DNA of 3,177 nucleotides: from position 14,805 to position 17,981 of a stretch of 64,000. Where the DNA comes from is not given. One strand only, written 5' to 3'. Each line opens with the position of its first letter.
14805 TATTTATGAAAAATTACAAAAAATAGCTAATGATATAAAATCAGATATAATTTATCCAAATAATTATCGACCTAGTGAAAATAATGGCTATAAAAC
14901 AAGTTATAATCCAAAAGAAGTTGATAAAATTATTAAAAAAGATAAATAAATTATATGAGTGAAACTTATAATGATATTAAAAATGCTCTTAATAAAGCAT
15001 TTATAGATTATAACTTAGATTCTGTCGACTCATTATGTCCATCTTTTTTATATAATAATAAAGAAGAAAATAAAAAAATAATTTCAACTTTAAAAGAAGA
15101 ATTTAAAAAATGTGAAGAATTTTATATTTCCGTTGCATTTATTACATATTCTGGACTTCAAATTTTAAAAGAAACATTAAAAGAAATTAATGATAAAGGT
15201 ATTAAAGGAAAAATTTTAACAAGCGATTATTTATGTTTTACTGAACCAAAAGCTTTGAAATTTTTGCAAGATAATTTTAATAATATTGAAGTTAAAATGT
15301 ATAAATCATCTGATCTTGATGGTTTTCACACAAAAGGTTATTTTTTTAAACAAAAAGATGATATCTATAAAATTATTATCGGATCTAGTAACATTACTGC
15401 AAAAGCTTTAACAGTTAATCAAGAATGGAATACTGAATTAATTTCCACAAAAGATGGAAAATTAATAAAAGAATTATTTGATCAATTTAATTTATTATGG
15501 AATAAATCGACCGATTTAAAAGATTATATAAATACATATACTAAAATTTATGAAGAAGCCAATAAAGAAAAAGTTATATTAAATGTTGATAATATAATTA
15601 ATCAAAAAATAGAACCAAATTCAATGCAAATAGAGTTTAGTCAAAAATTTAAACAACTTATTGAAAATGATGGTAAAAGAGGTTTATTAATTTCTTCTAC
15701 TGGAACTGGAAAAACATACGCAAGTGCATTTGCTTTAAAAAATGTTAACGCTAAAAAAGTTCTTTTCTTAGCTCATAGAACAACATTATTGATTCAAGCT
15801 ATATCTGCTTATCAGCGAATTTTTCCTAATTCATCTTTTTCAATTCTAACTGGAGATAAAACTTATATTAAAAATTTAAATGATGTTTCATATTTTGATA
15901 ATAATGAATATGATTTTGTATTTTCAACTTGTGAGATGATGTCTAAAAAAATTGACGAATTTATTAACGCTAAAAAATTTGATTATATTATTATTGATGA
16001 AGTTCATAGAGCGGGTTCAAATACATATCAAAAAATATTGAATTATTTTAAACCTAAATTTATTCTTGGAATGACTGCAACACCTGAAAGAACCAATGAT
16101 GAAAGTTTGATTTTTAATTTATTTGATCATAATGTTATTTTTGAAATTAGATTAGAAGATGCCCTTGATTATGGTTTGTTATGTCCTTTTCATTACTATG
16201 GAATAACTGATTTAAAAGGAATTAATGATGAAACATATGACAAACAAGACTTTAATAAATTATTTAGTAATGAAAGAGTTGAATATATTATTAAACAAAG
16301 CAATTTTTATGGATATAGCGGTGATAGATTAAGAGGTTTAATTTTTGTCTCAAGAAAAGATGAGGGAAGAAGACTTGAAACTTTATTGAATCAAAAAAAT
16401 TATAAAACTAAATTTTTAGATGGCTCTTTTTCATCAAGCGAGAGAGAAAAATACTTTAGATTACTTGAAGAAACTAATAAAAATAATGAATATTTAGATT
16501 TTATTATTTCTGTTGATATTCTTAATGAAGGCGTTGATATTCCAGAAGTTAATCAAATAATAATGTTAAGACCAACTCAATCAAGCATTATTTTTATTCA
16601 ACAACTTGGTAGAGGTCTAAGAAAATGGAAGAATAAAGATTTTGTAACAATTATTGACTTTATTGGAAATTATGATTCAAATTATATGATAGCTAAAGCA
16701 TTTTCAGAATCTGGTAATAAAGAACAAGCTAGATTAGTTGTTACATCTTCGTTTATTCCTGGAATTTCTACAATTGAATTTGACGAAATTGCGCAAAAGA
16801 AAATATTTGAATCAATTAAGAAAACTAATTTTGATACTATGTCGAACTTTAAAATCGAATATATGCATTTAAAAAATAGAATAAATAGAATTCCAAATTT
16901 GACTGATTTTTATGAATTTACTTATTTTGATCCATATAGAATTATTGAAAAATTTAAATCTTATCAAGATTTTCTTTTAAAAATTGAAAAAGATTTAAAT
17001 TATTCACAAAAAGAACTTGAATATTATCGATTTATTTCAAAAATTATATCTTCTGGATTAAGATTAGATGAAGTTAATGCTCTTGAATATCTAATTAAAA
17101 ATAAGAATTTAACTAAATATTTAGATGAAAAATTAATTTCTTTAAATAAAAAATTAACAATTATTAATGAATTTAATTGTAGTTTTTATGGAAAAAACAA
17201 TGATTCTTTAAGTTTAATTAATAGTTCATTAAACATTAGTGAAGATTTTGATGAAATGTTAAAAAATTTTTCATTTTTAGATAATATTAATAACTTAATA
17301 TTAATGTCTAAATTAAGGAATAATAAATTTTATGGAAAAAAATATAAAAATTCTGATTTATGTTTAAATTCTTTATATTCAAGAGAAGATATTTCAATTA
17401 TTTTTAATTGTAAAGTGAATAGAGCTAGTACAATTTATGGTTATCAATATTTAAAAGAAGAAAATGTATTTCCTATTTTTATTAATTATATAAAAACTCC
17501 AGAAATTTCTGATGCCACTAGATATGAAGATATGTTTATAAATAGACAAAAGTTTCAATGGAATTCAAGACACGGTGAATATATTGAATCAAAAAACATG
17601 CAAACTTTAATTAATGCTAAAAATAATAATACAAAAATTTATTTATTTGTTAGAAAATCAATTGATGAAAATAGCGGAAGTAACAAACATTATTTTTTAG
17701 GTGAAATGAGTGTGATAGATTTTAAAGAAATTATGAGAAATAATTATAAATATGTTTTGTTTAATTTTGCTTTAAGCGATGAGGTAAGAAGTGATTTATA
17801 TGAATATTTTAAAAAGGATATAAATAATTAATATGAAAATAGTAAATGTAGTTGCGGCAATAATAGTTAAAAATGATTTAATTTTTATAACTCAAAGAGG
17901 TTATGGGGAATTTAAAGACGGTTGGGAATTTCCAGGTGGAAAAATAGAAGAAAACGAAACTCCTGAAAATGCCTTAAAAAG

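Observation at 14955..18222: PLD(HKD)-nuclease/SF2-helicase fusion protein with a 320-aa uncharacterised C-terminal domain, translationally coupled to a NUDIX hydrolase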

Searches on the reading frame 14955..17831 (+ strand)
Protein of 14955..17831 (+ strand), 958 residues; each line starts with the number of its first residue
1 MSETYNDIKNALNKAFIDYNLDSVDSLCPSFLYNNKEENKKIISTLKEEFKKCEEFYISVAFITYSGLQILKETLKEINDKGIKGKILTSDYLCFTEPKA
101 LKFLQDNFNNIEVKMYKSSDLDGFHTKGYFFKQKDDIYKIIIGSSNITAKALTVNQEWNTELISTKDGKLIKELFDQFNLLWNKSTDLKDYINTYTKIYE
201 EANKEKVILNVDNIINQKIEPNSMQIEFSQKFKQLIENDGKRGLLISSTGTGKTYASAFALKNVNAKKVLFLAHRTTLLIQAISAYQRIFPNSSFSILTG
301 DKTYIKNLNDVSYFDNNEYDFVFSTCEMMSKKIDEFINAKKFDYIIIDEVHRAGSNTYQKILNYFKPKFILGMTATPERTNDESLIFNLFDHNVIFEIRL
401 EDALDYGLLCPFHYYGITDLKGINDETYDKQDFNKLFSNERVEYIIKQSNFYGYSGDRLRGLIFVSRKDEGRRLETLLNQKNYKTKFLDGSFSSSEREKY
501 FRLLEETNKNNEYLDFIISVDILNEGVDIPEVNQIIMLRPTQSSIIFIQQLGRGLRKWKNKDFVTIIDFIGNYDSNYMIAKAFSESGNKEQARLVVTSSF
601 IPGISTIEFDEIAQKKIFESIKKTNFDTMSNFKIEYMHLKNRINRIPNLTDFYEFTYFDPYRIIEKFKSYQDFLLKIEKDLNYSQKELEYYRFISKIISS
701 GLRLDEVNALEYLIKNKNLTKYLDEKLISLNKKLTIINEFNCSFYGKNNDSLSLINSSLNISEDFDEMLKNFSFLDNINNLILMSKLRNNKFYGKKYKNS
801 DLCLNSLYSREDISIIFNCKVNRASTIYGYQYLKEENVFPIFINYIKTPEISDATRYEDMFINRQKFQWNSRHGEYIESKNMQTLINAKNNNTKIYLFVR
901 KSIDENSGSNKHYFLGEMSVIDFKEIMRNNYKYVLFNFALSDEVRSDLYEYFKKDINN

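Call 3: search_protein_families(library=pfam, proteins=[window:14955-17831:+], max_evalue=0.01)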
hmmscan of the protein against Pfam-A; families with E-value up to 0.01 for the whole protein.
window:14955-17831:+ (958 aa): 7 families
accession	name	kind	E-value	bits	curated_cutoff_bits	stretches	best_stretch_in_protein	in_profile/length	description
PF11907.13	DUF3427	-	5.8e-51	173.8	27.7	1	693-952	1-279/280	Domain of unknown function (DUF3427)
PF04851.21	ResIII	-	1.4e-37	129.6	22.5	1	218-379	1-164/164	Type III restriction enzyme, res subunit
PF00271.37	Helicase_C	-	2.1e-15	57.4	23.5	1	460-556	17-108/110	Helicase conserved C-terminal domain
PF00270.35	DEAD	-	1.7e-14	54.3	26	1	239-381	13-164/167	DEAD/DEAH box helicase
PF18766.7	SWI2_SNF2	-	1.6e-11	44.7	26.7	1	232-439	10-214/221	SWI2/SNF2 ATPase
PF13091.12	PLDc_2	-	5e-10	39.8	27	1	58-182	14-132/132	PLD-like domain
PF09565.16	RE_NgoFVII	-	0.00014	21.6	23.8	1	46-172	9-142/162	NgoFVII restriction endonuclease N-terminal PLD domain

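Call 4: search_protein_families(library=padloc, proteins=[window:14955-17831:+], max_evalue=0.01)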
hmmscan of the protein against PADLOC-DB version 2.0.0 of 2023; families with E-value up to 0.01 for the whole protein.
window:14955-17831:+ (958 aa): 19 families
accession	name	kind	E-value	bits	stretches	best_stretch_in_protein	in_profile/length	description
PDLC03658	mREase_IV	-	2.6e-186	619.2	1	1-952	1-951/953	Type IV methyl-directed restriction enzyme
PDLC03659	mREase_IV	-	1.4e-73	246.2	1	19-596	13-592/945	Type IV methyl-directed restriction enzyme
PDLC02707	PbeA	-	9.3e-41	138.1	2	111-417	123-455/672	PbeA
PDLC02705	PbeA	-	1.2e-34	117.5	2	116-430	130-466/691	PbeA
PDLC02704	PbeA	-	2.2e-31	107.1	2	110-417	119-460/682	PbeA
PDLC02703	PbeA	-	1.7e-23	81.1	2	107-418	121-447/626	PbeA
PDLC03047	REase_I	-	3.8e-22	75.9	2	195-417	324-533/1107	Type I restriction enzyme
PDLC02706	PbeA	-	1.8e-19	67.8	2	127-428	175-488/722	PbeA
PDLC03597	REase_MTase_IIG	-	2.7e-13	46.4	1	483-567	519-605/1646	Type IIG restriction enzyme-methyltransferase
PDLC03042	REase_I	-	1.7e-09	33.6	2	510-572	782-847/1170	Type I restriction enzyme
PDLC03829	ZacB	-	2.7e-07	27.8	1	117-205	290-374/586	-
PDLC03928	PsyrT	-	2.9e-05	20.6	1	460-566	243-344/689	-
PDLC01439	typeIV_DinG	-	3.4e-05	20.7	1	223-331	18-106/575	CAS-IV-A; associated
PDLC03653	REase_III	-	7.7e-05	19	1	344-379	262-297/883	Type III restriction enzyme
PDLC01765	Cas3c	-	0.00019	18.5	0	221-298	164-241/612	-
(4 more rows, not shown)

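Call 5: search_protein_families(library=ncbifam, proteins=[window:14955-17831:+], max_evalue=0.01)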
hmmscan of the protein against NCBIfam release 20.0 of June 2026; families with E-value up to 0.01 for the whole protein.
window:14955-17831:+ (958 aa): 18 families
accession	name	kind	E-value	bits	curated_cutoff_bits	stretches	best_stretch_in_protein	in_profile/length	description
NF046051.1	restrict_EcoAI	equivalog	3.5e-31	108.4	550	1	201-572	138-531/768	EcoAI/FtnUII family type I restriction enzme subunit R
TIGR04095.1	dnd_restrict_1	equivalog_domain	4.4e-25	88.6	600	2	233-426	18-220/451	DNA phosphorothioation system restriction enzyme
NF053632.1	heli_RadD_YejH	equivalog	3.4e-24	85.1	720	1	242-574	24-359/573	DNA repair helicase RadD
NF008521.0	PRK11448.1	equivalog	2.1e-16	59.2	729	2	508-574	751-819/1123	type I restriction-modification system endonuclease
NF010337.0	PRK13766.1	equivalog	6.7e-16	57.6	610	2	218-382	14-178/781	Hef nuclease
NF003673.1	PRK05298.1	equivalog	2.2e-12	46.2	743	2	216-294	5-82/653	excinuclease ABC subunit UvrB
TIGR00631.1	uvrb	equivalog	7.2e-10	37.7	750.1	2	216-294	5-82/658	excinuclease ABC subunit UvrB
TIGR00643.1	recG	equivalog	1.8e-08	33.6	659.4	1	242-377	258-396/629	ATP-dependent DNA helicase RecG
NF008394.0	PRK11192.1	equivalog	2.7e-08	33.1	507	1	459-560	248-344/441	ATP-dependent RNA helicase SrmB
NF008165.0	PRK10917.1-3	equivalog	5.7e-06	25.1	711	1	243-377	288-422/692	ATP-dependent DNA helicase RecG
NF002340.1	PRK01297.1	equivalog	0.00011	21.2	564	1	460-577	251-360/372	ATP-dependent RNA helicase RhlB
NF042913.1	CyRepA1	equivalog_domain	0.00015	20.8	200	1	245-284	7-46/595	plasmid replication protein, CyRepA1 family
NF008170.0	PRK10917.2-4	equivalog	0.00027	19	975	0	296-377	481-558/826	ATP-dependent DNA helicase RecG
TIGR04121.1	DEXH_lig_assoc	equivalog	0.00045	18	850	0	225-260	18-48/804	ligase-associated DNA damage response DEXH box helicase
NF045503.1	repair_heli_XPB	equivalog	0.00046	18.8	610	0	198-380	161-338/548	DNA repair helicase XPB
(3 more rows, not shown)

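Call 6: search_solved_structures(query=window:14955-17831:+, max_evalue=0.001, show_alignments=1)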
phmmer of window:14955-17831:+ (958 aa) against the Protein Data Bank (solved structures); distinct sequences matched with E-value up to 0.001: 24.
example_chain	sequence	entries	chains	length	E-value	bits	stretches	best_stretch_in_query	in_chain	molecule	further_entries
7clg_A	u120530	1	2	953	3.7e-184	617.4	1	1-952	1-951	Putative helicase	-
6jde_B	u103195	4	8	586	3.4e-13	51.8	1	245-577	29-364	Putative DNA repair helicase RadD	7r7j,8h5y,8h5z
3h1t_A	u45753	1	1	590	4.1e-13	51.5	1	239-577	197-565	Type I site-specific restriction-modification system, R (Restriction) subunit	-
6p4f_A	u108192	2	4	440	5.8e-10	41.1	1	214-402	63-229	DNA-dependent ATPase XPBII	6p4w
5tnu_A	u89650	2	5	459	6.5e-10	40.9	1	214-402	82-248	DNA-dependent ATPase XPBII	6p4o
3v4r_A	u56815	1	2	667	3.1e-08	35.3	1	218-297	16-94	UvrABC system protein B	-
2d7d_A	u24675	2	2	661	3.2e-08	35.3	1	218-297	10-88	UvrABC system protein B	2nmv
6p66_A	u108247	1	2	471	3.7e-08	35.1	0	497-571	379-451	DNA repair protein RAD25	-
2fwr_A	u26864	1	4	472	3.7e-08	35.1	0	497-571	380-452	DNA repair protein RAD25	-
9gy7_E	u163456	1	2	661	1.4e-07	33.1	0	236-296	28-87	UvrABC system protein B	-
1hv8_A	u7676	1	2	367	3.1e-07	32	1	438-568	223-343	PUTATIVE ATP-DEPENDENT RNA HELICASE MJ0669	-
1wp9_A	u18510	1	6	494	1.5e-06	29.8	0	495-561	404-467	ATP-dependent RNA helicase, putative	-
6o8e_A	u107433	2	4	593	1.7e-05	26.3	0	227-297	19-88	UvrABC system protein B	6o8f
6o8h_A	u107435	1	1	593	2.1e-05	26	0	227-295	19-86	UvrABC system protein B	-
2fdc_A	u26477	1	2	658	2.2e-05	25.9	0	227-297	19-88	UvrABC system protein B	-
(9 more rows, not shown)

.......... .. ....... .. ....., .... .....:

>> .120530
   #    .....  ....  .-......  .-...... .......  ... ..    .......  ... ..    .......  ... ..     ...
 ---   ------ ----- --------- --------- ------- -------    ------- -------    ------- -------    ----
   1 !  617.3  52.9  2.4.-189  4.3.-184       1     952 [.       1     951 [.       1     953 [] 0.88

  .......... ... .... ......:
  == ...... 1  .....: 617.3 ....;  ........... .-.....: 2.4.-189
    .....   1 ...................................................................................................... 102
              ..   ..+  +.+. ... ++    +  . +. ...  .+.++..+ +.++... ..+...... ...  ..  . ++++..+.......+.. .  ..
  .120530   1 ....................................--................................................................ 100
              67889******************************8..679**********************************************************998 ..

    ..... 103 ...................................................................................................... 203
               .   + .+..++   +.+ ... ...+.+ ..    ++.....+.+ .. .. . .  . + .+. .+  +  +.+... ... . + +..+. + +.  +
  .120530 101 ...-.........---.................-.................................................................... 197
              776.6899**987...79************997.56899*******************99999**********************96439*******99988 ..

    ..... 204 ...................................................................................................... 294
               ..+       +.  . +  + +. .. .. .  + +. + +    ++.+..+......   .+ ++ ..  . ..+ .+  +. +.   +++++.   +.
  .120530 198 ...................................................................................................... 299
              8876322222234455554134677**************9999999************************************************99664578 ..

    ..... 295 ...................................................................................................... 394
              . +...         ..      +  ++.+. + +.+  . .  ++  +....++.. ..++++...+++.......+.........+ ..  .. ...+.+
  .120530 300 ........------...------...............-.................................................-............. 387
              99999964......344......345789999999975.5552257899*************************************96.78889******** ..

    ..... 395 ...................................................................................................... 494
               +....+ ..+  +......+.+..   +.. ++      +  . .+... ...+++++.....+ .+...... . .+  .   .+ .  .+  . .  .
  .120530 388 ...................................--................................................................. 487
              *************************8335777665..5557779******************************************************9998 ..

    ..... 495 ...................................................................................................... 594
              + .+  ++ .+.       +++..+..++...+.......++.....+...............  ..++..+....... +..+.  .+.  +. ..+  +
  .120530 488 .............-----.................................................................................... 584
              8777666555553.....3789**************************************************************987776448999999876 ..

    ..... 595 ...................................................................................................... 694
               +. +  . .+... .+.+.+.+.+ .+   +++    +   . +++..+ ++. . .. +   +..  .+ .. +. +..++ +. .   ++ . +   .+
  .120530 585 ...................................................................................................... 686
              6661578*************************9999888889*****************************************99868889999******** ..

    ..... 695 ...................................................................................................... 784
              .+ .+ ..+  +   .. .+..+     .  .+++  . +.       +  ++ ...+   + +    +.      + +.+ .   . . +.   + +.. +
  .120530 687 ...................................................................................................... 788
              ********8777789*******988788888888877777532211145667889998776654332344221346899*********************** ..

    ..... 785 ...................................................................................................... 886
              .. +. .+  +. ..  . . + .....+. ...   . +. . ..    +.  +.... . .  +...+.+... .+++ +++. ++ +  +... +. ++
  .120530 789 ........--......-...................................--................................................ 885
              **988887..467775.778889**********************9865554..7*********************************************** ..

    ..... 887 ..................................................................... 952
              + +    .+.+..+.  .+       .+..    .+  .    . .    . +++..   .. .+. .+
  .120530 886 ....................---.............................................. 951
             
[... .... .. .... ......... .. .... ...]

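Call 15: find_homologous_proteins(query=window:14955-17831:+, max_evalue=1e-10)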
Query window:14955-17831:+ (958 aa): 7975 proteins with E <= 1e-10 among 8000 candidates; the best 120 are listed.
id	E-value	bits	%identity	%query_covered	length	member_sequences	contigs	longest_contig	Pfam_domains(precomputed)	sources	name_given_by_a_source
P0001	0.0e+0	2034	96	100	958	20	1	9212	PF00270.36,PF13091.13,PF11907.14,PF18766.8,PF00271.38,PF26350.1,PF04851.22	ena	-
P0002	0.0e+0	1110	55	100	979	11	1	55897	PF00270.36,PF13091.13,PF11907.14,PF18766.8,PF00271.38,PF26350.1,PF04851.22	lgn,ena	-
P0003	0.0e+0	1101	55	99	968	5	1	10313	PF00270.36,PF13091.13,PF11907.14,PF18766.8,PF00271.38,PF26350.1,PF04851.22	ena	-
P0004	0.0e+0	1092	50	100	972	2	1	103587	PF00270.36,PF13091.13,PF11907.14,PF18766.8,PF00271.38,PF26350.1,PF04851.22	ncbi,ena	-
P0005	0.0e+0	1091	51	100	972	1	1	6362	PF00270.36,PF13091.13,PF11907.14,PF18766.8,PF00271.38,PF26350.1,PF04851.22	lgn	-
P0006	0.0e+0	1041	49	99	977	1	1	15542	PF00270.36,PF13091.13,PF11907.14,PF18766.8,PF00271.38,PF26350.1,PF04851.22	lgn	-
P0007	0.0e+0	1035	51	98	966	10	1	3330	PF00270.36,PF13091.13,PF11907.14,PF18766.8,PF00271.38,PF26350.1,PF04851.22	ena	-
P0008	0.0e+0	1021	50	99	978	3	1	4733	PF00270.36,PF13091.13,PF11907.14,PF18766.8,PF00271.38,PF26350.1,PF04851.22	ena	-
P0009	6.7e-293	992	49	99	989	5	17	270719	PF00270.36,PF13091.13,PF11907.14,PF18766.8,PF00271.38,PF26350.1,PF04851.22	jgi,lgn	jgi:superfamily II DNA or RNA helicase/HKD family nuclease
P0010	7.4e-273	926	49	100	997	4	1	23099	PF00270.36,PF13091.13,PF11907.14,PF18766.8,PF00271.38,PF26350.1,PF04851.22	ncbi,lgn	-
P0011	2.9e-272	924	48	100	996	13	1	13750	PF00270.36,PF13091.13,PF11907.14,PF18766.8,PF00271.38,PF26350.1,PF04851.22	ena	-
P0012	9.2e-272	922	48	100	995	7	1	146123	PF00270.36,PF13091.13,PF11907.14,PF00271.38,PF26350.1,PF04851.22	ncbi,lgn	-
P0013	2.3e-270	918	49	99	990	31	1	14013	PF00270.36,PF13091.13,PF11907.14,PF18766.8,PF00271.38,PF26350.1,PF04851.22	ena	-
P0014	9.9e-267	906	49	100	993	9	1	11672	PF00270.36,PF13091.13,PF11907.14,PF18766.8,PF00271.38,PF26350.1,PF04851.22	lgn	-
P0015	4.1e-265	900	47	99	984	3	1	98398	PF00270.36,PF13091.13,PF11907.14,PF00271.38,PF26350.1,PF04851.22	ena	-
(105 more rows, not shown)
